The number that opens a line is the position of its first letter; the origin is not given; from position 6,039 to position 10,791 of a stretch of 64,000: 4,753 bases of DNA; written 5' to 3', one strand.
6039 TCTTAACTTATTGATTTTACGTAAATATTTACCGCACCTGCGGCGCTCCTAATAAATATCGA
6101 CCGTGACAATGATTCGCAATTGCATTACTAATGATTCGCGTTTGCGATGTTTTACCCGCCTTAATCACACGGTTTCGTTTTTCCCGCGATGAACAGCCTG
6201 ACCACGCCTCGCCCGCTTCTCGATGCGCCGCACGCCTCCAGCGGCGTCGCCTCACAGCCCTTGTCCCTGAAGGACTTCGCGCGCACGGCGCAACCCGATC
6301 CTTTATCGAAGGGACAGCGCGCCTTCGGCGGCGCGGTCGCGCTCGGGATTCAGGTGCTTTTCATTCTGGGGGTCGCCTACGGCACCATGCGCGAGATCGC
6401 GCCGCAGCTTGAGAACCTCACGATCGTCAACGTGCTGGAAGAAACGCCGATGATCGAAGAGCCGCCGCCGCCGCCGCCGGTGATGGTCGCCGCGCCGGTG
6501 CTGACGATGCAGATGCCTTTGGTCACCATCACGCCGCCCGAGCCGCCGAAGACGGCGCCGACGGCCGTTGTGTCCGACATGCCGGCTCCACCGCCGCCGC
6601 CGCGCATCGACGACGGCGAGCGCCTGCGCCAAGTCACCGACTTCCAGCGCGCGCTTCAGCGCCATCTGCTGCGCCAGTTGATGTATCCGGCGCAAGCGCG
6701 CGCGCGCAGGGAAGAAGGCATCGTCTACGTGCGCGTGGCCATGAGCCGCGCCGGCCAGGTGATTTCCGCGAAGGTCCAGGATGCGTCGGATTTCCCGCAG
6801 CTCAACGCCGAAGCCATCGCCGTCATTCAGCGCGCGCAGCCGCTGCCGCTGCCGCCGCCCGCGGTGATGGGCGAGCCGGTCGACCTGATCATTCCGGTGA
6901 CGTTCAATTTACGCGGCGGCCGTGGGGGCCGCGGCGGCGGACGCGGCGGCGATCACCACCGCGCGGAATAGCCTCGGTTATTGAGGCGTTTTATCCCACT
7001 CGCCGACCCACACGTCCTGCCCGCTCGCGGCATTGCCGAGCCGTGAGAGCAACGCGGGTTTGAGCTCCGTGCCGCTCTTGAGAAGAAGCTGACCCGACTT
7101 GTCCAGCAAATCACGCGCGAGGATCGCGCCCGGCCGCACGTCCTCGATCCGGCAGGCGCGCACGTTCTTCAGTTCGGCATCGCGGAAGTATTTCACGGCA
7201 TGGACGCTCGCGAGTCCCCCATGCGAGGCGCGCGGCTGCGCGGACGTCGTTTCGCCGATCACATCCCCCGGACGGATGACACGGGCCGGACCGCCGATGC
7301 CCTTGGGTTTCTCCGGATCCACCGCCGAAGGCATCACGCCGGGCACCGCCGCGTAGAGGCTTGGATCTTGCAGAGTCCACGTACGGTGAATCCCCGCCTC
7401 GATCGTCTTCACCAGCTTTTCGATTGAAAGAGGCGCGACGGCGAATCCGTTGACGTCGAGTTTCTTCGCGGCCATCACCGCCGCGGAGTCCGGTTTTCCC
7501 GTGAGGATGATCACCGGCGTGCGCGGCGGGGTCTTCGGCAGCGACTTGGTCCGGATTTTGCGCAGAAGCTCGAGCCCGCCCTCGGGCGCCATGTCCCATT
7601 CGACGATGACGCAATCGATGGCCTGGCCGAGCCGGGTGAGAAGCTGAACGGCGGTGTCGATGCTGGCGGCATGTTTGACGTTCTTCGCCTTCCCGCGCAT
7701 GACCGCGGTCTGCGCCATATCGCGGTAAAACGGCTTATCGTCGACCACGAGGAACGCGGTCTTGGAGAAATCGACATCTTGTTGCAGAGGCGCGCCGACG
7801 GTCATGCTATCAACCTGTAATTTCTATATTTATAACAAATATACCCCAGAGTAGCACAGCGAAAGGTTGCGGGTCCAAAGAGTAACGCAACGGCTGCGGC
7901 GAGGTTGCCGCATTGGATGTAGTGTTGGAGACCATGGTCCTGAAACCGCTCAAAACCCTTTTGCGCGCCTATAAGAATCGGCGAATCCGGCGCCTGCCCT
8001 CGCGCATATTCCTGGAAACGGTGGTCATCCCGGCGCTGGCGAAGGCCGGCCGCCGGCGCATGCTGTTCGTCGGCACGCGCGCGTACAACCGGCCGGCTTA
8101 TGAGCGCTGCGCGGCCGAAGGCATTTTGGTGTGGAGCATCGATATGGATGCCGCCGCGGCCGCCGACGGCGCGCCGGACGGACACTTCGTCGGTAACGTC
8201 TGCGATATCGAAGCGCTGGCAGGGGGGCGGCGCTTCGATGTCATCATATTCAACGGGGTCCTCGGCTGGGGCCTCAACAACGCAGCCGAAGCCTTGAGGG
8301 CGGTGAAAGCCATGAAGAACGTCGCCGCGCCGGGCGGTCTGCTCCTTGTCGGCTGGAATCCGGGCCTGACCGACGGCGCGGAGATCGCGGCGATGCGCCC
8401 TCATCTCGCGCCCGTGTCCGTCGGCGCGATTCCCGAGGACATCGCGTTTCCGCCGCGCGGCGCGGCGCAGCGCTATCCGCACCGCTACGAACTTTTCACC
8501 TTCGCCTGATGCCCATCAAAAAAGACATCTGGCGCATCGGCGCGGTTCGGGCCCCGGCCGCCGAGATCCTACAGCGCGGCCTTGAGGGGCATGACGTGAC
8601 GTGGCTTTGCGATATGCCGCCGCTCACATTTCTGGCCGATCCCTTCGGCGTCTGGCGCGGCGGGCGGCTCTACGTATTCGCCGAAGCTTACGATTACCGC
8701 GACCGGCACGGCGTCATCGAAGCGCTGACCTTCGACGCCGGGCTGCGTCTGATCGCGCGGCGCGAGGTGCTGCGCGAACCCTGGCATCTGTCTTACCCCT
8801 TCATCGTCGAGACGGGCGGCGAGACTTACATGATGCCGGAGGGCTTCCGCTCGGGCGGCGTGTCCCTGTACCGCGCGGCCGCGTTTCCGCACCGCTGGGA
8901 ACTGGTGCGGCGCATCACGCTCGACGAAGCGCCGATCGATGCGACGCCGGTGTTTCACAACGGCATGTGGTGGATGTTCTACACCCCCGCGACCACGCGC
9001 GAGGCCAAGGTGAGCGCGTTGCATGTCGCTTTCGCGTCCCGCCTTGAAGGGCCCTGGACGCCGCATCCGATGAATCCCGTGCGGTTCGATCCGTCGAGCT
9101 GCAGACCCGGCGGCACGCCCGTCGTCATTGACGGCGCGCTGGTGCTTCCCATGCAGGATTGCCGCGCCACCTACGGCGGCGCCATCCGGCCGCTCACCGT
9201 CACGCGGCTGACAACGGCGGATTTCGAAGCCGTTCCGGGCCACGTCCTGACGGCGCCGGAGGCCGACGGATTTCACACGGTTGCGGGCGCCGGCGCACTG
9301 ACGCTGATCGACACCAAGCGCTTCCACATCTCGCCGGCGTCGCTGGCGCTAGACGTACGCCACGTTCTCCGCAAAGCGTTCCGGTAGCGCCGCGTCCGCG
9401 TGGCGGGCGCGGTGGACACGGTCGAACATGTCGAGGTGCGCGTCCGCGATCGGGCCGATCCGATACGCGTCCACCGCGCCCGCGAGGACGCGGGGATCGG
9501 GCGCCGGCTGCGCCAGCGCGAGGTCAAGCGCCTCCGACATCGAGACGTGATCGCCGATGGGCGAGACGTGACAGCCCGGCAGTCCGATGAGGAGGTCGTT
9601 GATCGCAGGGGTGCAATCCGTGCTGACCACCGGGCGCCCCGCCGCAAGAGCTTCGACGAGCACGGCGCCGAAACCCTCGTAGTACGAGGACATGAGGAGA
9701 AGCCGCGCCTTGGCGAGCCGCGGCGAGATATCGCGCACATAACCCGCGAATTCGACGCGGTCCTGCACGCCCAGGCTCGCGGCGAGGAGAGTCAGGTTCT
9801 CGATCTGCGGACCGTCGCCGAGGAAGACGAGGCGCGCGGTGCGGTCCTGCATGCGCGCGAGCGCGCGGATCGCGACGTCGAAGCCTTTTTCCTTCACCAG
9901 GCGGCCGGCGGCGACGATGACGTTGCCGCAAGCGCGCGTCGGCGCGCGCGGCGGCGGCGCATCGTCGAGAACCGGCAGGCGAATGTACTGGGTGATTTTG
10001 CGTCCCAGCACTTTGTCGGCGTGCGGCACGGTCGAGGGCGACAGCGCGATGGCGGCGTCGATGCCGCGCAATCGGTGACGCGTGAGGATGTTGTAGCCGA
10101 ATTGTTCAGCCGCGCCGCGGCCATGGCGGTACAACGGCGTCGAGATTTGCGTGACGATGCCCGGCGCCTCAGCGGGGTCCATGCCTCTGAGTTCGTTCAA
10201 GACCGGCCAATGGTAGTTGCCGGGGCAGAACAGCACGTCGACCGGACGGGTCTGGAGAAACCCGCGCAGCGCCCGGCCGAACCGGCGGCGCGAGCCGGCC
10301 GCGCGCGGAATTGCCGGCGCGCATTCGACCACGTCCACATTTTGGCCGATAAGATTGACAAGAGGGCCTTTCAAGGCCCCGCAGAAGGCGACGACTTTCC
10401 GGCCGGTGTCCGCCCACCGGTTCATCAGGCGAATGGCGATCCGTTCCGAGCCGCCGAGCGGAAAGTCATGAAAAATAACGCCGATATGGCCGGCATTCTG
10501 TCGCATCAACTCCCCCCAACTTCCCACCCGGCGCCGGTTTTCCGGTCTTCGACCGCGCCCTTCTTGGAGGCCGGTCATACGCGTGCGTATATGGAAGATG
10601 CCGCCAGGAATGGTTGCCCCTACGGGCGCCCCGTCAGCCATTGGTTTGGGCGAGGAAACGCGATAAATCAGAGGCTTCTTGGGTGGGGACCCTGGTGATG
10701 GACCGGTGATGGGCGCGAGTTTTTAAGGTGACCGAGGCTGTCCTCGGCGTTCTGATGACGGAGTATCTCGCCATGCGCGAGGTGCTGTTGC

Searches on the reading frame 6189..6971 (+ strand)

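Call 15: search_protein_families(library=pfam, proteins=[window:6189-6971:+], max_evalue=0.001)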
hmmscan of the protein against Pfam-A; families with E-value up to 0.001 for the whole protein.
window:6189-6971:+ (260 aa): 2 families
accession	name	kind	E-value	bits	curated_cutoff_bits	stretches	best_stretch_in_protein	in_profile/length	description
PF03544.19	TonB_C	-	1.3e-13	51.6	24.6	1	163-241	2-79/79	Gram-negative bacterial TonB protein C-terminal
PF13103.11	TonB_2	-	1.9e-07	31.6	22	1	152-230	4-80/85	TonB C terminal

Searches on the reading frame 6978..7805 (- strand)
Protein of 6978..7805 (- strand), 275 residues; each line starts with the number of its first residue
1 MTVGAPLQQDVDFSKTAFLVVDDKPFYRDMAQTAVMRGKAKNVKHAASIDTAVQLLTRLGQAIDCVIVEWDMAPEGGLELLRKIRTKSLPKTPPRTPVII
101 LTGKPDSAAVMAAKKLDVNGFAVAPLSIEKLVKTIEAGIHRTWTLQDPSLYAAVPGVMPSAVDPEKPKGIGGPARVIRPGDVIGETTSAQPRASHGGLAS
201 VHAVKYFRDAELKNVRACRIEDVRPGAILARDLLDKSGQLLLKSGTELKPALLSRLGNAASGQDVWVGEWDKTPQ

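Call 15: search_protein_families(library=pfam, proteins=[window:6978-7805:-], max_evalue=0.001)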
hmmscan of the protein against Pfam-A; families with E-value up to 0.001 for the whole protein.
window:6978-7805:- (275 aa): 1 family
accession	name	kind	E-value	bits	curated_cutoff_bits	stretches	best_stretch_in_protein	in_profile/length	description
PF00072.30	Response_reg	-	1.5e-14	54.6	30.2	1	19-135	2-110/111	Response regulator receiver domain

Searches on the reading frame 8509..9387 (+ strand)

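Call 15: search_protein_families(library=pfam, proteins=[window:8509-9387:+], max_evalue=0.001)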
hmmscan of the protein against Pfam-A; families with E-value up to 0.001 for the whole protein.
window:8509-9387:+ (292 aa): 2 families
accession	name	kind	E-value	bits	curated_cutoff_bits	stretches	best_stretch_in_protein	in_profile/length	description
PF24793.1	GINT1_N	-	6.5e-37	127.6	27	1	38-253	56-274/304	Glucosamine inositolphosphorylceramide transferase 1, N-terminal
PF04616.20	Glyco_hydro_43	-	4.1e-05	23.5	32.2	1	149-187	74-111/288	Glycosyl hydrolases family 43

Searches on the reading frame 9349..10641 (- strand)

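Call 15: search_protein_families(library=pfam, proteins=[window:9349-10641:-], max_evalue=0.001)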
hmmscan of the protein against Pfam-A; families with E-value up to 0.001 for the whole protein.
window:9349-10641:- (430 aa): 5 families
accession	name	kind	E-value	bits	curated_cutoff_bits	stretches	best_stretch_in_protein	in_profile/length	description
PF13692.12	Glyco_trans_1_4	-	7.1e-28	98.1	27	1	240-373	2-137/142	Glycosyl transferases group 1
PF00534.26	Glycos_transf_1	-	7.2e-27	94.5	26.4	1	240-379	16-159/172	Glycosyl transferases group 1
PF20706.3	GT4-conflict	-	5.6e-10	39.2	26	1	223-340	179-310/385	Family 4 Glycosyltransferase in conflict systems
PF13579.12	Glyco_trans_4_4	-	3e-06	28.1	29.7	1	63-209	1-143/158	Glycosyl transferase 4-like domain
PF13439.12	Glyco_transf_4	-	0.0002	21.8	28.5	1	63-208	2-148/170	Glycosyltransferase Family 4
